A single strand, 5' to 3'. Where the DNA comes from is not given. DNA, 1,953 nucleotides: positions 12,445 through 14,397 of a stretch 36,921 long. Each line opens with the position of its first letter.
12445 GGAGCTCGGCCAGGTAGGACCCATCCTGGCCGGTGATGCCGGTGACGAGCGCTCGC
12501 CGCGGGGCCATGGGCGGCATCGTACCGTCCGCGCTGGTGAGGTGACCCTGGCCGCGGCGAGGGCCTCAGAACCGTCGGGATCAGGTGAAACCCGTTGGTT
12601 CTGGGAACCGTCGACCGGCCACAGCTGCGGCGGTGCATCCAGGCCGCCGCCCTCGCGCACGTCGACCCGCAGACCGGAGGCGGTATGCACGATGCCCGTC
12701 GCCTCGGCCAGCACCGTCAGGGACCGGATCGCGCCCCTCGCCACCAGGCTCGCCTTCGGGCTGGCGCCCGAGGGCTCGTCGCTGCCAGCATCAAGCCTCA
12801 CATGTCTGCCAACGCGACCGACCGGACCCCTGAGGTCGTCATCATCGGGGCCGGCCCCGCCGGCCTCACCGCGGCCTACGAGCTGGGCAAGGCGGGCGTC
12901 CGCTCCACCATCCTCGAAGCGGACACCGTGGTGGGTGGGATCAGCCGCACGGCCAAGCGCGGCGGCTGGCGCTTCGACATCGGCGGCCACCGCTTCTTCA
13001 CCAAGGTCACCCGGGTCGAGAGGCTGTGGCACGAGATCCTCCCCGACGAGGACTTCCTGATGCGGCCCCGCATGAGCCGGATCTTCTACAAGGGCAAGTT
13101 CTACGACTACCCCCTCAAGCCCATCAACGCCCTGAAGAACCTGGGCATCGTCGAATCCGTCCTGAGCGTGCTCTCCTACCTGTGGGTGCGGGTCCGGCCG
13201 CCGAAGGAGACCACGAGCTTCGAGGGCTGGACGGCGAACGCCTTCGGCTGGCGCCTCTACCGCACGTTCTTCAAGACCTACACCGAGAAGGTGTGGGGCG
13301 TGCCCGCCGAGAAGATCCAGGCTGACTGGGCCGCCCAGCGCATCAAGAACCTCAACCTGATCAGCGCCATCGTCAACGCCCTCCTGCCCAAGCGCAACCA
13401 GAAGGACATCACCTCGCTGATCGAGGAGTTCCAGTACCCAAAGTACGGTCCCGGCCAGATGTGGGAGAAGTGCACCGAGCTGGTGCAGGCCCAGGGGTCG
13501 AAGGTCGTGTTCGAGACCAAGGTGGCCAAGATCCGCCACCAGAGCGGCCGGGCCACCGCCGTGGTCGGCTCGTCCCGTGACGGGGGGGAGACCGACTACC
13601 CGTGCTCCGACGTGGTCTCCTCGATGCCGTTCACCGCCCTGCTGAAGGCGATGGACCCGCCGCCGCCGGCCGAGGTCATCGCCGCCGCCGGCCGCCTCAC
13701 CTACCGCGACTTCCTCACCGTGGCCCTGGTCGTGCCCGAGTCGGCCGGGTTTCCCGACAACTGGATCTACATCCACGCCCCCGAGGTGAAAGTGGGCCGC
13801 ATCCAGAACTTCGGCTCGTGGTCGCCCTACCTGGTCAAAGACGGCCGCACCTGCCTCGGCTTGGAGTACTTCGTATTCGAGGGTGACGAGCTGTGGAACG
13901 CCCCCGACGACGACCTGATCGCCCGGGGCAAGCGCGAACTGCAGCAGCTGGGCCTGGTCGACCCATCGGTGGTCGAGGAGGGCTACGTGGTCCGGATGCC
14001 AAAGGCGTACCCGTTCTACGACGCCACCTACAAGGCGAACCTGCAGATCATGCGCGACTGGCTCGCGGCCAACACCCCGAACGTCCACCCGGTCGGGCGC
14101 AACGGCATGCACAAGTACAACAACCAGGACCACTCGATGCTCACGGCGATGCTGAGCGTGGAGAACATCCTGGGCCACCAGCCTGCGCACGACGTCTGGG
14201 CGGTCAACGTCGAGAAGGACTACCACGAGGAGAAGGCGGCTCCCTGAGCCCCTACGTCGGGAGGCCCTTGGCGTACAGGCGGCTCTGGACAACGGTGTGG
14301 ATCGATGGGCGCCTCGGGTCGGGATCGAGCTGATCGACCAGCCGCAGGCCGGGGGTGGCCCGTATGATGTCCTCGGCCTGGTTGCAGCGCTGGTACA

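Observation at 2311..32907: Candidate undescribed wall-polysaccharide pathway: galactofuran core, ABC export, several GT-C decorators and a GDP-D-rhamnose supply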

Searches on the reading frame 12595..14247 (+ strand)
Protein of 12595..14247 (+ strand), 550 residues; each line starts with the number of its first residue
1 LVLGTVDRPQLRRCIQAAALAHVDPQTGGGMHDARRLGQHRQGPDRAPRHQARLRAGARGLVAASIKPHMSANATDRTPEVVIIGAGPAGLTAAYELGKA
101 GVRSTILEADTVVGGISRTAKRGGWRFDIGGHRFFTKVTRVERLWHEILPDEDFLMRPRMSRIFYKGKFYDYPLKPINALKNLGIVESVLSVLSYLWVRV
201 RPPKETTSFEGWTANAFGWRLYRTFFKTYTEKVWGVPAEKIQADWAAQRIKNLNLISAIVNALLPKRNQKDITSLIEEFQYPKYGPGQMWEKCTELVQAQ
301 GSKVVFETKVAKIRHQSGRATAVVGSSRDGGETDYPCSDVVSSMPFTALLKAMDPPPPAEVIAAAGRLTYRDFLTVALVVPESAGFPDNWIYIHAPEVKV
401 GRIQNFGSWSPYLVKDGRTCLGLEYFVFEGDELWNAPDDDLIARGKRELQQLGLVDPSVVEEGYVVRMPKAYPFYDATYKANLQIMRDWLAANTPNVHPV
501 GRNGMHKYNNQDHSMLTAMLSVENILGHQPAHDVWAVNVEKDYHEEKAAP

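Call 6: search_protein_families(library=pfam, proteins=[window:12595-14247:+], max_evalue=0.01)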
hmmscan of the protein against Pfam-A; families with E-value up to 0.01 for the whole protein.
window:12595-14247:+ (550 aa): 13 families
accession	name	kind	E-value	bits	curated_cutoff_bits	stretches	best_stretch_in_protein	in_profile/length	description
PF01593.30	Amino_oxidase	-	4e-19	69.7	19.8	1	89-453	2-365/443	Flavin containing amine oxidoreductase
PF13450.12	NAD_binding_8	-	4.6e-14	52.9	21.9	1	83-147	1-67/68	NAD(P)-binding Rossmann-like domain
PF01266.30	DAO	-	2.6e-10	40.8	27.9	1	81-118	2-40/353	FAD dependent oxidoreductase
PF01946.23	Thi4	-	1.7e-07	31.2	26.2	1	80-116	19-56/235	Thi4 family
PF01494.25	FAD_binding_3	-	2.1e-07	31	22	1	80-110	3-33/349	FAD binding domain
PF12831.13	FAD_oxidored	-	2.6e-06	27.5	27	1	80-117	1-38/416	FAD dependent oxidoreductase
PF00890.30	FAD_binding_2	-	2.7e-06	27.3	20.4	1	81-125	2-44/414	FAD binding domain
PF13738.12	Pyr_redox_3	-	4.2e-06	26.7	30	1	82-116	1-36/305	Pyridine nucleotide-disulphide oxidoreductase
PF07992.20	Pyr_redox_2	-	1e-05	25.5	26.1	1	80-112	2-35/291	Pyridine nucleotide-disulphide oxidoreductase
PF03486.20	HI0933_like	-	7.5e-05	22.7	50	1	80-114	2-36/244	HI0933-like protein Rossmann domain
PF00070.33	Pyr_redox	-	0.0009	20.1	22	0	81-109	2-30/82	Pyridine nucleotide-disulphide oxidoreductase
PF01134.28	GIDA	-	0.0061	16.1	22.1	0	81-107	2-28/391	Glucose inhibited division protein A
PF05834.18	Lycopene_cycl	-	0.0063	16.1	23.4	0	81-125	2-44/380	Lycopene cyclase protein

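Call 8: search_protein_families(library=ncbifam, proteins=[window:12595-14247:+], max_evalue=0.001)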
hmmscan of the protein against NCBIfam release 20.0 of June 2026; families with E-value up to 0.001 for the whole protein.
window:12595-14247:+ (550 aa): 68 families (the best 25 are shown)
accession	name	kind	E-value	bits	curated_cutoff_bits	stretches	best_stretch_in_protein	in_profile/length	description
NF005548.0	PRK07208.1-4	equivalog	8.4e-243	806.3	389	1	78-548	3-472/488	hypothetical protein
NF005545.0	PRK07208.1-1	equivalog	1.4e-184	614.2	451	1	76-546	5-482/504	hypothetical protein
NF005546.0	PRK07208.1-2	equivalog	3.4e-152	507.7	418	2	151-548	108-526/527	hypothetical protein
NF005547.0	PRK07208.1-3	equivalog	4e-129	431.4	380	1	80-546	6-460/465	hypothetical protein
NF005549.0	PRK07208.1-5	equivalog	2.7e-111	372.7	587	2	152-547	110-534/534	hypothetical protein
NF005560.0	PRK07233.1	equivalog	2.2e-29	102.6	252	1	80-486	2-392/435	hypothetical protein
TIGR02733.1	desat_CrtD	equivalog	2e-14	53.2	549.7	1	80-131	3-54/492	C-3',4' desaturase CrtD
TIGR03467.1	HpnE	equivalog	3.4e-13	49.7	283.05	1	81-160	1-83/430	hydroxysqualene dehydroxylase HpnE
TIGR02734.1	crtI_fam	subfamily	7.8e-13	47.9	238.1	1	81-146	1-65/504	phytoene desaturase family protein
NF008841.0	PRK11883.1-1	equivalog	1.5e-12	47.1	517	1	79-175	4-104/453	protoporphyrinogen oxidase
NF045637.1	carotdesatCrtDProt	equivalog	1.8e-10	40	580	1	81-131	1-51/485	1-hydroxycarotenoid 3,4-desaturase CrtD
NF058655.1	CrtID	equivalog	2.1e-10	40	640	1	81-131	1-51/478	bifunctional phytoene desaturase/3,4-desaturase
TIGR02730.1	carot_isom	equivalog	4.1e-09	35.8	586.9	1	81-135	3-57/493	carotenoid isomerase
NF009410.0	PRK12771.1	subfamily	8.6e-09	34.5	516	1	71-117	131-177/566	NAD(P)-binding protein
NF008845.0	PRK11883.1-5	equivalog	4e-08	32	560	1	79-153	5-85/468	protoporphyrinogen oxidase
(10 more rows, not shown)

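Call 19: search_solved_structures(query=window:12595-14247:+, max_evalue=0.001)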
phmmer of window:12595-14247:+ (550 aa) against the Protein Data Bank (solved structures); distinct sequences matched with E-value up to 0.001: 90 (the best 60 are shown).
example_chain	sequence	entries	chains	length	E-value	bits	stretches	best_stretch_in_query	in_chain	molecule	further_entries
4u8l_A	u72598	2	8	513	8.5e-23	83.8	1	76-417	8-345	UDP-galactopyranose mutase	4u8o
3ute_A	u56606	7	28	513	1.2e-22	83.2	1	76-417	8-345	UDP-galactopyranose mutase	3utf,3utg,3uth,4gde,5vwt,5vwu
4u8k_A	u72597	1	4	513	1.7e-22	82.8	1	76-417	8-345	UDP-galactopyranose mutase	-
3uka_A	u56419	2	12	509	2.4e-22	82.3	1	77-413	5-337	UDP-galactopyranose mutase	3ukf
3ukl_A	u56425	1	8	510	2.4e-22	82.3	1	77-413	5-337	UDP-galactopyranose mutase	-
3ukh_A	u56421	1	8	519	2.6e-22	82.2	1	77-413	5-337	UDP-galactopyranose mutase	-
3ukq_A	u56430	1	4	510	5.4e-22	81.1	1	77-413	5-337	UDP-galactopyranose mutase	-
3ukk_A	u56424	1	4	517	6.6e-22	80.9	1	77-413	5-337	UDP-galactopyranose mutase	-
3ukp_A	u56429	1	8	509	1.1e-21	80.1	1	77-412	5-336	UDP-galactopyranose mutase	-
4u8m_A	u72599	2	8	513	1.2e-21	80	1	76-378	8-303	UDP-galactopyranose mutase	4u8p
4u8i_A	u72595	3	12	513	1.6e-21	79.6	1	76-417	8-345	UDP-galactopyranose mutase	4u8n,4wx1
4u8j_A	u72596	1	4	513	2.1e-21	79.2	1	76-417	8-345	UDP-galactopyranose mutase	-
5hhf_A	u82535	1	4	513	3.1e-21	78.6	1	76-417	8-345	UDP-galactopyranose mutase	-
4dsg_A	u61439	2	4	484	6.3e-17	64.4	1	77-528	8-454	UDP-galactopyranose mutase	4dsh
6nqm_A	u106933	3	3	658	4.6e-08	35.2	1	56-131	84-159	Lysine-specific histone demethylase 1A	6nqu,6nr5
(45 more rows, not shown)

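Call 56: find_homologous_proteins(query=window:12595-14247:+, max_evalue=1e-20)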
Query window:12595-14247:+ (550 aa): 8000 proteins with E <= 1e-20 among 8000 candidates; the best 120 are listed.
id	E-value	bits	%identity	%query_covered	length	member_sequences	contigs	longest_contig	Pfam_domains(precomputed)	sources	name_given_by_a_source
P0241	0.0e+0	1025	92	85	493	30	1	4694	PF01946.24,PF01266.31,PF01593.31,PF13450.13,PF00890.31,PF07992.21,PF13738.13,PF01494.26,PF12831.14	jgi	-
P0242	1.6e-265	900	68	86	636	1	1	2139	PF13450.13,PF07992.21,PF00070.34,PF03486.21,PF05834.19,PF01134.29,PF01494.26,PF12831.14,PF01946.24,PF01266.31,PF01593.31,PF00890.31,PF13738.13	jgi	-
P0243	1.6e-259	880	72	84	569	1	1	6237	PF01946.24,PF01266.31,PF01593.31,PF13450.13,PF00890.31,PF07992.21,PF00070.34,PF13738.13,PF03486.21,PF01494.26,PF12831.14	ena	-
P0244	3.2e-257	873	79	85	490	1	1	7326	PF01946.24,PF01266.31,PF01593.31,PF13450.13,PF00890.31,PF07992.21,PF13738.13,PF01494.26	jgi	jgi:UDP-galactopyranose mutase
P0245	2.1e-253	860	77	86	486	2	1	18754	PF01946.24,PF01266.31,PF01593.31,PF13450.13,PF00890.31,PF07992.21,PF13738.13,PF01494.26,PF12831.14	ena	-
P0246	1.1e-252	858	77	86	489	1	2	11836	PF01946.24,PF01266.31,PF01593.31,PF13450.13,PF00890.31,PF07992.21,PF13738.13,PF12831.14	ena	-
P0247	3.2e-252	856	77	85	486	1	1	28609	PF01946.24,PF01266.31,PF01593.31,PF13450.13,PF00890.31,PF07992.21,PF13738.13,PF01494.26,PF12831.14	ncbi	-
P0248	6.4e-251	852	76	86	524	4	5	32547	PF01266.31,PF01593.31,PF13450.13,PF00890.31,PF07992.21,PF00070.34,PF13738.13,PF01494.26,PF12831.14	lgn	-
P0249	1.2e-250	851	74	87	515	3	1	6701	PF01946.24,PF01266.31,PF01593.31,PF13450.13,PF00890.31,PF07992.21,PF01494.26,PF12831.14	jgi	jgi:protoporphyrinogen oxidase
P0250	2.4e-250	850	75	86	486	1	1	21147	PF01946.24,PF01266.31,PF01593.31,PF13450.13,PF00890.31,PF07992.21,PF00070.34,PF13738.13,PF01494.26,PF12831.14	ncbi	ncbi:MAG TPA: NAD(P)/FAD-dependent oxidoreductase [Acidimicrobiales bacterium]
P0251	1.3e-249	847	76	86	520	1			PF01946.24,PF01266.31,PF01593.31,PF13450.13,PF07992.21,PF01494.26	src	-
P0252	6.1e-249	845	75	85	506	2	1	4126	PF01946.24,PF01266.31,PF01593.31,PF13450.13,PF00890.31,PF07992.21,PF12831.14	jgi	jgi:UDP-galactopyranose mutase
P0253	4.9e-248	842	75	85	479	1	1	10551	PF01946.24,PF01266.31,PF01593.31,PF13450.13,PF00890.31,PF13738.13,PF12831.14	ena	-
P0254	9.0e-248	841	75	85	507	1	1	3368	PF01266.31,PF01593.31,PF13450.13,PF00890.31,PF07992.21,PF01494.26,PF12831.14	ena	-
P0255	2.2e-247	840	74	87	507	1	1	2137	PF01266.31,PF01593.31,PF13450.13,PF00890.31,PF07992.21,PF01494.26,PF12831.14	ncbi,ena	-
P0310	1.5e-243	827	72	85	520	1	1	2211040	PF01946.24,PF01266.31,PF01593.31,PF13450.13,PF00890.31,PF07992.21,PF13738.13,PF01494.26,PF12831.14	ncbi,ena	-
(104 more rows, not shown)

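Call 57: find_encoding_contigs(protein=P0247, flank=10000, max_places=1)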
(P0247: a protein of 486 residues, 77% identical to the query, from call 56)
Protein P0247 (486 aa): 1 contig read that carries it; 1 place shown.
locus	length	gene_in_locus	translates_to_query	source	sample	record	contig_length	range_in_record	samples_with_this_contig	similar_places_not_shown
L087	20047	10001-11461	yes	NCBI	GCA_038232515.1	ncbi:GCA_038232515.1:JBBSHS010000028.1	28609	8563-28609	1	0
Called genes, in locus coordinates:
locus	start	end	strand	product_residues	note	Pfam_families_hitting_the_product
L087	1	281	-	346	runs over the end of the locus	PF01370:Epimerase, PF04321:RmlD_sub_bind (weak), PF16363:GDP_Man_Dehyd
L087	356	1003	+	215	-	PF13580:SIS_2 (weak)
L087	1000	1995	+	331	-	PF04321:RmlD_sub_bind (weak), PF01073:3Beta_HSD, PF01370:Epimerase, PF02719:Polysacc_synt_2 (faint), PF13460:NAD_binding_10, PF16363:GDP_Man_Dehyd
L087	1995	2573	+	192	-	PF00702:Hydrolase, PF13419:HAD_2 (weak), PF13242:Hydrolase_like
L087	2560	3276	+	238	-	PF00923:TAL_FSA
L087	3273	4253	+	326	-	PF00288:GHMP_kinases_N, PF08544:GHMP_kinases_C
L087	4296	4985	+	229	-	PF00483:NTP_transferase, PF12804:NTP_transf_3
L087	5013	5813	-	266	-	PF05711:TylF, PF13578:Methyltransf_24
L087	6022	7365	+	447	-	PF01593:Amino_oxidase, PF13450:NAD_binding_8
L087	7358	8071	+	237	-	PF13641:Glyco_tranf_2_3 (weak), PF00535:Glycos_transf_2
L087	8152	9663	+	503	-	PF00294:PfkB, PF01467:CTP_transf_like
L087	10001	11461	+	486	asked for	PF00890:FAD_binding_2 (weak), PF01266:DAO (weak), PF01494:FAD_binding_3 (weak), PF01946:Thi4 (weak), PF07992:Pyr_redox_2 (faint), PF12831:FAD_oxidored (faint), PF13450:NAD_binding_8, PF01593:Amino_oxidase, +1 more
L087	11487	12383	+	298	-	PF01073:3Beta_HSD (faint), PF01370:Epimerase, PF04321:RmlD_sub_bind, PF07993:NAD_binding_4 (faint), PF16363:GDP_Man_Dehyd, PF02719:Polysacc_synt_2 (weak)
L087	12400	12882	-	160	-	-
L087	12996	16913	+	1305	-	PF00535:Glycos_transf_2, PF13641:Glyco_tranf_2_3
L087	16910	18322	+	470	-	PF18986:DUF5719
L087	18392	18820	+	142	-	-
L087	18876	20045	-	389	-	?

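Call 58: find_encoding_contigs(protein=P0310, flank=10000, max_places=1)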
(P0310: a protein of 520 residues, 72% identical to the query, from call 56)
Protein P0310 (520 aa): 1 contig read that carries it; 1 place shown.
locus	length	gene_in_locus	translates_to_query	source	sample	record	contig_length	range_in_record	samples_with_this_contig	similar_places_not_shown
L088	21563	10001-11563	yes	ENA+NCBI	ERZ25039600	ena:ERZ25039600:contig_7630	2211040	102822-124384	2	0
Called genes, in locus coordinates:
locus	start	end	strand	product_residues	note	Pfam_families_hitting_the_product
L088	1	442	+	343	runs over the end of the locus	PF00005:ABC_tran, PF13304:AAA_21 (faint), PF13401:AAA_22 (faint), PF08352:oligo_HPY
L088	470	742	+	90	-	PF00440:TetR_N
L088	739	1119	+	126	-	PF21943:TetR_C_46 (weak)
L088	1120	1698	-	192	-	PF00730:HhH-GPD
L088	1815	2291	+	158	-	PF00160:Pro_isomerase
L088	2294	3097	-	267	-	PF00378:ECH_1, PF16113:ECH_2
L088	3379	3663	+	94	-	-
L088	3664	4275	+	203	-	-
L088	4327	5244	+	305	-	PF00730:HhH-GPD (weak)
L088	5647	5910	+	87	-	-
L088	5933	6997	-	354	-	-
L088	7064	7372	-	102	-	-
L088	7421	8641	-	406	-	-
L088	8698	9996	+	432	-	PF13231:PMT_2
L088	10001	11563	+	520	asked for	PF00890:FAD_binding_2 (weak), PF01266:DAO (weak), PF01494:FAD_binding_3 (weak), PF01946:Thi4 (weak), PF07992:Pyr_redox_2 (faint), PF13450:NAD_binding_8, PF13738:Pyr_redox_3 (weak), PF01593:Amino_oxidase, +1 more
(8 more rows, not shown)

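Call 59: search_solved_structures(query=window:12811-14247:+, max_evalue=1e-15, show_alignments=2)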
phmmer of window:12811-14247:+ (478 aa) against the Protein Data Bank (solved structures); distinct sequences matched with E-value up to 1e-15: 14.
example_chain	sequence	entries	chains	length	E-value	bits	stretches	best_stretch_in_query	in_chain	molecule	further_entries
4u8l_A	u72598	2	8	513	6.8e-23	84.2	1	4-345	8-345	UDP-galactopyranose mutase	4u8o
3ute_A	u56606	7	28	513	1e-22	83.6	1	4-345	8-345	UDP-galactopyranose mutase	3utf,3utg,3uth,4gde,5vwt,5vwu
4u8k_A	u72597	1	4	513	1.4e-22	83.2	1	4-345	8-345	UDP-galactopyranose mutase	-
3uka_A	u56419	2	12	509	1.4e-22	83.1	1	5-341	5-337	UDP-galactopyranose mutase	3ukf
3ukl_A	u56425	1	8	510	1.5e-22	83.1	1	5-341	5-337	UDP-galactopyranose mutase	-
3ukh_A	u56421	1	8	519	1.6e-22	83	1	5-341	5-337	UDP-galactopyranose mutase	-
3ukq_A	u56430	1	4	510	3.3e-22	81.9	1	5-341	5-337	UDP-galactopyranose mutase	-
3ukk_A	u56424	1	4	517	4e-22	81.6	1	5-341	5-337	UDP-galactopyranose mutase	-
3ukp_A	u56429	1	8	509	6.7e-22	80.9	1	5-340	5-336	UDP-galactopyranose mutase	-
4u8m_A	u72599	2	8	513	9.5e-22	80.4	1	4-306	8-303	UDP-galactopyranose mutase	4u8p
4u8i_A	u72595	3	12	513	1.3e-21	80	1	4-345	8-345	UDP-galactopyranose mutase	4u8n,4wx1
4u8j_A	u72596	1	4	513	1.7e-21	79.5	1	4-345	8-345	UDP-galactopyranose mutase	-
5hhf_A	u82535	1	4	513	2.5e-21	79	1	4-345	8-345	UDP-galactopyranose mutase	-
4dsg_A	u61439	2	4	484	7e-17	64.3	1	6-456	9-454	UDP-galactopyranose mutase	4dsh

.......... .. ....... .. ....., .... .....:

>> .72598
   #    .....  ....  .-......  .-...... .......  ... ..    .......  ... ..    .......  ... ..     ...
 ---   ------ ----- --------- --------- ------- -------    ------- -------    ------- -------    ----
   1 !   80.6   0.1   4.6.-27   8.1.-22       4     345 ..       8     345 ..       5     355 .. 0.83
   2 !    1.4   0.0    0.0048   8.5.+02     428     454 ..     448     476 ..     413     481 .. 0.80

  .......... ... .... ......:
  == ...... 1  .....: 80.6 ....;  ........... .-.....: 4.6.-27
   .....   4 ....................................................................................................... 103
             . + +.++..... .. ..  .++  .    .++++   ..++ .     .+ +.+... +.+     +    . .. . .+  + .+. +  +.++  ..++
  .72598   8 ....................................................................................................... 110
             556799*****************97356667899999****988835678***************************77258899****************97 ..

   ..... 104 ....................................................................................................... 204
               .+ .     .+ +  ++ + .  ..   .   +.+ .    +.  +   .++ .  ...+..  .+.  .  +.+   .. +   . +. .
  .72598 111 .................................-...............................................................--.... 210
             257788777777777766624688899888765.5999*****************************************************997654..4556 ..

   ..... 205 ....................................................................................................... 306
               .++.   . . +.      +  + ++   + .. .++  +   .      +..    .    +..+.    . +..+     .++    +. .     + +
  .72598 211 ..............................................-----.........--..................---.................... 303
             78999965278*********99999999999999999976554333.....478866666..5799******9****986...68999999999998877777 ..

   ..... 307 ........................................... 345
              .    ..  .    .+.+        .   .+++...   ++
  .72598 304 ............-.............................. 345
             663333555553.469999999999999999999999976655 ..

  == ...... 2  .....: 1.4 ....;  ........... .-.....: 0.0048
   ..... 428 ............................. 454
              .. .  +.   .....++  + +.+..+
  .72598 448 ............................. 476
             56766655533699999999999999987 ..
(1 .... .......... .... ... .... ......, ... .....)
